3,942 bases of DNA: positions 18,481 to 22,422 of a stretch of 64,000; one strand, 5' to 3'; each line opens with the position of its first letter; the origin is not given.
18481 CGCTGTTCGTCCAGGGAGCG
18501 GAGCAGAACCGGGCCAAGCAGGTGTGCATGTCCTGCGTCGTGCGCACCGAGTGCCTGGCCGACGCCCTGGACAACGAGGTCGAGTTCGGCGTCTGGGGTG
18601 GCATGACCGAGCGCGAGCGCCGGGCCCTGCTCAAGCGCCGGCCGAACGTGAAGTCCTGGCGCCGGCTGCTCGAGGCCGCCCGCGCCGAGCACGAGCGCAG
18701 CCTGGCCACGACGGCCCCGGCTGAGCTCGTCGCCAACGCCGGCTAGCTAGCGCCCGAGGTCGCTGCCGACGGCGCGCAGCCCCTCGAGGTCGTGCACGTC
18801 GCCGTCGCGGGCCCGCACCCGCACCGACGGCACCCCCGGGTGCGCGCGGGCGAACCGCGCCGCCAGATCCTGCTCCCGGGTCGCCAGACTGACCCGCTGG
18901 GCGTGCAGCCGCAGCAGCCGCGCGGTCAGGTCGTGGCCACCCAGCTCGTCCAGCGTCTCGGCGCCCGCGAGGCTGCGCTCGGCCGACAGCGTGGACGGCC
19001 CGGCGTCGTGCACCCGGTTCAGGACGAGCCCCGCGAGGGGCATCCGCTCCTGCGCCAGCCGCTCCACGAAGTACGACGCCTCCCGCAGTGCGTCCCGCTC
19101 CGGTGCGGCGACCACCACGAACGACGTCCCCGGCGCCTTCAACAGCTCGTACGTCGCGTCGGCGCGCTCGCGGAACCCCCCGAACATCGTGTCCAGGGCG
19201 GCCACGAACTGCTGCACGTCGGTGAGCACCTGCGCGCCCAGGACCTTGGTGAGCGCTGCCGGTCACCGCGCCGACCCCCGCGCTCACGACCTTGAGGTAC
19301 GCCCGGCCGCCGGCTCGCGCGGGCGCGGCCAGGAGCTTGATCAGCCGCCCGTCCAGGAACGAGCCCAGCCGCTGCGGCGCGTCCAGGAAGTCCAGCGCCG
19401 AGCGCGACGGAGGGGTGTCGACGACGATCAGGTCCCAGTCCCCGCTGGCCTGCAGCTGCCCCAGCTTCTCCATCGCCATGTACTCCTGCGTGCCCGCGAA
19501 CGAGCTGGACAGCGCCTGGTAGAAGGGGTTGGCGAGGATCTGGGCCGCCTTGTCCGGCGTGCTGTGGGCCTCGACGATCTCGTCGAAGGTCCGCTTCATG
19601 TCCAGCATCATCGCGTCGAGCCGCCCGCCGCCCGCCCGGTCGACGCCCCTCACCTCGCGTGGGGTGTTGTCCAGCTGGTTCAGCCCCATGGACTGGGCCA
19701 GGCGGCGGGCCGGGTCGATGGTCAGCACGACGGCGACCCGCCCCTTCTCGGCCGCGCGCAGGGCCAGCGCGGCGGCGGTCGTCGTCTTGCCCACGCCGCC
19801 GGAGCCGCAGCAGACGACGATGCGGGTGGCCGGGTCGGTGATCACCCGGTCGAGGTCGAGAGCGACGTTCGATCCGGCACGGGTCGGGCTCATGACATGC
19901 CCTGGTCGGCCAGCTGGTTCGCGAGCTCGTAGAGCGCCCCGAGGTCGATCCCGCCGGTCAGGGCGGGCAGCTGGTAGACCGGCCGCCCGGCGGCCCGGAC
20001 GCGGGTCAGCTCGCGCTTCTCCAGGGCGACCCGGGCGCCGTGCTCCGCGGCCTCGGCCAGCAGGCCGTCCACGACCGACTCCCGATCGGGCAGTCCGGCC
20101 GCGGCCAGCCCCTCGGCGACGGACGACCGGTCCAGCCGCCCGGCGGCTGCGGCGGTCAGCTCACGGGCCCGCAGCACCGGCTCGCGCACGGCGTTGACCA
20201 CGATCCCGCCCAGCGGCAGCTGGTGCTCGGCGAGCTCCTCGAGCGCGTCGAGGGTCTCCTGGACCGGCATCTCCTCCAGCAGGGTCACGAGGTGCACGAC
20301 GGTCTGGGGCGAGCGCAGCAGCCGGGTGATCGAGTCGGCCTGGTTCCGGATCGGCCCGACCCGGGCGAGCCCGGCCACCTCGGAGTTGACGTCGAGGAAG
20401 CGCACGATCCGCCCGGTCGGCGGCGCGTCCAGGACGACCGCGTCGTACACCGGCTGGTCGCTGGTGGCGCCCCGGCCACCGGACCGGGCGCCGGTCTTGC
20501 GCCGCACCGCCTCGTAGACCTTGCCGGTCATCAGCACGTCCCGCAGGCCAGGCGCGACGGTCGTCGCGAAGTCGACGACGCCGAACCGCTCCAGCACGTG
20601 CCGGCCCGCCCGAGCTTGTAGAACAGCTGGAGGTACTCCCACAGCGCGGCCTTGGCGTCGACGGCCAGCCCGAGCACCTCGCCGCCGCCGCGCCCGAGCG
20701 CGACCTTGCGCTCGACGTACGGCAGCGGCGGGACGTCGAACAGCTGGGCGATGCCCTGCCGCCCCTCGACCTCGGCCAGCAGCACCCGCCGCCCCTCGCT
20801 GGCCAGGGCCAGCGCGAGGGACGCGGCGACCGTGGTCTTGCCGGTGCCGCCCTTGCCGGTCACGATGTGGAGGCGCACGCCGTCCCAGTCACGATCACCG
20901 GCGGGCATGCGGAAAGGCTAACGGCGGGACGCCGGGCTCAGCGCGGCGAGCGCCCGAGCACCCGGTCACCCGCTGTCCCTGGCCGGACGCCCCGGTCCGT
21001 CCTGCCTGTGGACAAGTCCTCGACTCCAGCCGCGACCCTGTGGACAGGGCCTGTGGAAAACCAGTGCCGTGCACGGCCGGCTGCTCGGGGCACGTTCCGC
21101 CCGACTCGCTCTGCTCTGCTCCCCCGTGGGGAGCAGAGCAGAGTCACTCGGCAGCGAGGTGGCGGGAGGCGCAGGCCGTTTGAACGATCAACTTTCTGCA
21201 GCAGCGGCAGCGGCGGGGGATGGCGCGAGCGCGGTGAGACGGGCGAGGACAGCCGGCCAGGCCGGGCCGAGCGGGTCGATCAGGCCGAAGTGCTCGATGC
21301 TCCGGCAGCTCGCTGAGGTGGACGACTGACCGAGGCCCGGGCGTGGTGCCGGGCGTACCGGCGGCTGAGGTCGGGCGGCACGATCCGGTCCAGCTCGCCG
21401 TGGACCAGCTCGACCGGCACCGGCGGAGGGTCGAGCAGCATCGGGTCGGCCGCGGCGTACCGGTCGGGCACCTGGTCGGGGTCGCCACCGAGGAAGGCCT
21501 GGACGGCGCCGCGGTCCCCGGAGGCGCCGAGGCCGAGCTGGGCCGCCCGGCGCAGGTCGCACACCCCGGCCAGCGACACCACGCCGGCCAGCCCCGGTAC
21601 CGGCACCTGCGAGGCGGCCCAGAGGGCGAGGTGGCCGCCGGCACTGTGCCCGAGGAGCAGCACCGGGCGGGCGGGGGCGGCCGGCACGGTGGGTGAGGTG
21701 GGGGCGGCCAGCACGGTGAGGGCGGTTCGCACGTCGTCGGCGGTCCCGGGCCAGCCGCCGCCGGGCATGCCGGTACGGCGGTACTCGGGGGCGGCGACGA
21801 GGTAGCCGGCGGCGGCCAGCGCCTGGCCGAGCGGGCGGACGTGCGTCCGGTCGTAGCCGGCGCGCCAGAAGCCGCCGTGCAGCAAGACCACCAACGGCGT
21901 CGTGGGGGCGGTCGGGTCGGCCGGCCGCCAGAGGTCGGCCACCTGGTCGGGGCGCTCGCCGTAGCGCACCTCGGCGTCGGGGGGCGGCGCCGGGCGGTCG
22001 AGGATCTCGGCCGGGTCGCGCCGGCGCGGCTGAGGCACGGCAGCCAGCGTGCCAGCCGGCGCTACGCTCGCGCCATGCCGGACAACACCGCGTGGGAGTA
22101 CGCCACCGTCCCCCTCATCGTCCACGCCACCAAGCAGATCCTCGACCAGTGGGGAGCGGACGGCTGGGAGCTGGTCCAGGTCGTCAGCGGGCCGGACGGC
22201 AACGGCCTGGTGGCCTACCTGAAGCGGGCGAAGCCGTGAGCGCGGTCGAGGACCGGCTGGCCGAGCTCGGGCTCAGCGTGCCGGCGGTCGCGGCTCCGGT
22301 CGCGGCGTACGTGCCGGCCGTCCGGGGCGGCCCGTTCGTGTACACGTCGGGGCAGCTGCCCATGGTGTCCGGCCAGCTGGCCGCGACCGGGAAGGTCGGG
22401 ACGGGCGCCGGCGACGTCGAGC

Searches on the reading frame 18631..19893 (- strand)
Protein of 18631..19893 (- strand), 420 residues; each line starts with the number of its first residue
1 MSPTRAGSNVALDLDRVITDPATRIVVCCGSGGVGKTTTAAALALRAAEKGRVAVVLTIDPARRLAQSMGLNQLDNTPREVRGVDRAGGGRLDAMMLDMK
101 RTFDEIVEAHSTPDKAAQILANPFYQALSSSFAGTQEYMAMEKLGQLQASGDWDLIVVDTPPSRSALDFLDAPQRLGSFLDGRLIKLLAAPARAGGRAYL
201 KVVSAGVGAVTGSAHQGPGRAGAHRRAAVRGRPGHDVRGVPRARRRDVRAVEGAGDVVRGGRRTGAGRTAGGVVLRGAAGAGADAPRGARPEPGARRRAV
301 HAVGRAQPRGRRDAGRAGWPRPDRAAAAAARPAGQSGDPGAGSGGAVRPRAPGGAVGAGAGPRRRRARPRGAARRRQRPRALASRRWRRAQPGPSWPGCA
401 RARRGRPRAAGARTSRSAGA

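Call 12: search_protein_families(library=pfam, proteins=[window:18631-19893:-], max_evalue=0.01)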
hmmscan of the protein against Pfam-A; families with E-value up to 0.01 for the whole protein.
window:18631-19893:- (420 aa): 9 families
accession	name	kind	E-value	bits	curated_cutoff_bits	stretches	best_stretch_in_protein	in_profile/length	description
PF02374.21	ArsA_ATPase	-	5.2e-21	75.6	24.3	1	23-185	1-156/305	Anion-transporting ATPase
PF13614.12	AAA_31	-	1.5e-08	35.2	27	1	25-167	4-132/177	AAA domain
PF01656.29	CbiA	-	2.2e-07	31.3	25.4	1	25-125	1-84/125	CobQ/CobB/MinD/ParA nucleotide binding domain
PF10609.15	ParA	-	6.6e-06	26.2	27.1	1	24-60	5-41/246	NUBPL iron-transfer P-loop NTPase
PF00448.28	SRP54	-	0.0002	21.5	22.7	1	25-67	3-45/196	SRP54-type protein, GTPase domain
PF20720.3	nSTAND3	-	0.00051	20.2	27.2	1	23-62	17-57/155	Novel STAND NTPase 3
PF02562.22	PhoH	-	0.00056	19.9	27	1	22-75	18-71/205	PhoH-like protein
PF13401.12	AAA_22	-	0.0073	17.1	27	0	24-60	6-33/130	AAA domain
PF13191.12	AAA_16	-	0.0074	17.2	32.6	1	18-62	19-63/167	AAA ATPase domain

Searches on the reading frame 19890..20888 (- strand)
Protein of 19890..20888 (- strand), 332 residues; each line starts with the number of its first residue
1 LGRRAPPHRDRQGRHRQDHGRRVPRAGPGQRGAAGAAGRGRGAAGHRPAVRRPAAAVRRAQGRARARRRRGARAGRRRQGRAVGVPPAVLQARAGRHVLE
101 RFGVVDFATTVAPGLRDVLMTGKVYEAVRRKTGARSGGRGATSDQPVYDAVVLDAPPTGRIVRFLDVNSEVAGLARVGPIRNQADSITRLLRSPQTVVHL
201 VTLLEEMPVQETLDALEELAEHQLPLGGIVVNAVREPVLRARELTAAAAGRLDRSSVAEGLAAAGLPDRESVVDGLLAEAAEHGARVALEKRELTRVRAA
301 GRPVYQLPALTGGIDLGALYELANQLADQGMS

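Call 12: search_protein_families(library=pfam, proteins=[window:19890-20888:-], max_evalue=0.01)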
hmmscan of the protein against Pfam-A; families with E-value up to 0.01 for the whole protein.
window:19890-20888:- (332 aa): 1 family
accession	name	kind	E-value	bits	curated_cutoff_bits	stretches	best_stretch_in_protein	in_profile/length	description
PF02374.21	ArsA_ATPase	-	1.4e-07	31.5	24.3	1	144-184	121-162/305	Anion-transporting ATPase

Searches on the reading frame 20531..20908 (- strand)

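Call 12: search_protein_families(library=pfam, proteins=[window:20531-20908:-], max_evalue=0.01)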
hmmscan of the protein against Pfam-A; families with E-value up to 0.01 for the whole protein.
window:20531-20908:- (125 aa): 17 families
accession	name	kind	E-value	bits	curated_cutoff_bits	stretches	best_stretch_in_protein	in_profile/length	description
PF01656.29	CbiA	-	7.3e-09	36.1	25.4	1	15-46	3-34/125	CobQ/CobB/MinD/ParA nucleotide binding domain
PF02374.21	ArsA_ATPase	-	6.6e-08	32.6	24.3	1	13-58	3-48/305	Anion-transporting ATPase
PF13614.12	AAA_31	-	1.1e-06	29.1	27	1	15-48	6-39/177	AAA domain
PF10609.15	ParA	-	1.1e-06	28.7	27.1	1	13-45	6-38/246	NUBPL iron-transfer P-loop NTPase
PF13481.12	AAA_25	-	2e-06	28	27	1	12-50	34-71/195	AAA domain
PF13604.12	AAA_30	-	5.6e-05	23.4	27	1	11-45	18-52/191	AAA domain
PF25199.1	nSTAND_NTPase5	-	0.00017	21.9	34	1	9-51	39-82/145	Novel STAND NTPase 5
PF20720.3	nSTAND3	-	0.00037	20.7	27.2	1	14-43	20-49/155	Novel STAND NTPase 3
PF06564.18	CBP_BcsQ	-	0.00042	20.4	21.3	1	19-49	10-40/234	Cellulose biosynthesis protein BcsQ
PF09140.17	MipZ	-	0.00044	20.1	20.7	1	18-52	8-42/262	ATPase MipZ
PF00142.24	Fer4_NifH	-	0.0012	18.8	25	1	16-45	5-34/271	4Fe-4S iron sulfur cluster binding proteins, NifH/frxC family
PF00448.28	SRP54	-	0.0024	18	22.7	1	14-45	4-35/196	SRP54-type protein, GTPase domain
PF13191.12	AAA_16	-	0.0027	18.7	32.6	1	12-50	25-63/167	AAA ATPase domain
PF13401.12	AAA_22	-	0.003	18.3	27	1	13-56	7-50/130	AAA domain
PF05872.18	HerA_C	-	0.0042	16.2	22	1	12-54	22-65/502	Helicase HerA-like C-terminal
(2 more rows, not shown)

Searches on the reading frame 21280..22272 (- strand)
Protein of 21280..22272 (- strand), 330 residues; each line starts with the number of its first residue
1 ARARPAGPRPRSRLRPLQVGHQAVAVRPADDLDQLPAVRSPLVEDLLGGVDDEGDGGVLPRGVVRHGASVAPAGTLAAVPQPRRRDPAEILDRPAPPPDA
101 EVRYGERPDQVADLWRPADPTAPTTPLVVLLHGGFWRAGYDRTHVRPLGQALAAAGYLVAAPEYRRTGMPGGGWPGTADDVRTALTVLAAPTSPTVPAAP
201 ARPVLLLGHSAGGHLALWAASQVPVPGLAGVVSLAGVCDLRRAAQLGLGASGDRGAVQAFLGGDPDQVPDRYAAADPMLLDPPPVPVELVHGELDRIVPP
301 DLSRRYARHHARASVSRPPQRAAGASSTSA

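Call 12: search_protein_families(library=pfam, proteins=[window:21280-22272:-], max_evalue=0.01)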
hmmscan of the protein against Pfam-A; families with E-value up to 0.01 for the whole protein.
window:21280-22272:- (330 aa): 7 families
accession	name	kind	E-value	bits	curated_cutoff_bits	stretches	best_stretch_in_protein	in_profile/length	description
PF20434.5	BD-FAE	-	1e-18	68.1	26.8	1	113-305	2-210/215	BD-FAE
PF12146.15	Hydrolase_4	-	2.2e-09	37.4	27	1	126-242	5-115/239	Serine aminopeptidase, S33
PF07859.19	Abhydrolase_3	-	1.4e-08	35.2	25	1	128-240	1-112/210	alpha/beta hydrolase fold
PF00561.26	Abhydrolase_1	-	2.3e-05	24.7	25.8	1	126-236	1-102/245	alpha/beta hydrolase fold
PF00326.27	Peptidase_S9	-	0.00054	19.9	22.6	1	201-308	63-168/213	Prolyl oligopeptidase family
PF02230.22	Abhydrolase_2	-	0.0022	18.3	23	0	200-243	103-145/217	Phospholipase/Carboxylesterase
PF03583.20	LIP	-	0.0089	15.8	23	0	152-224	22-93/286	Secretory lipase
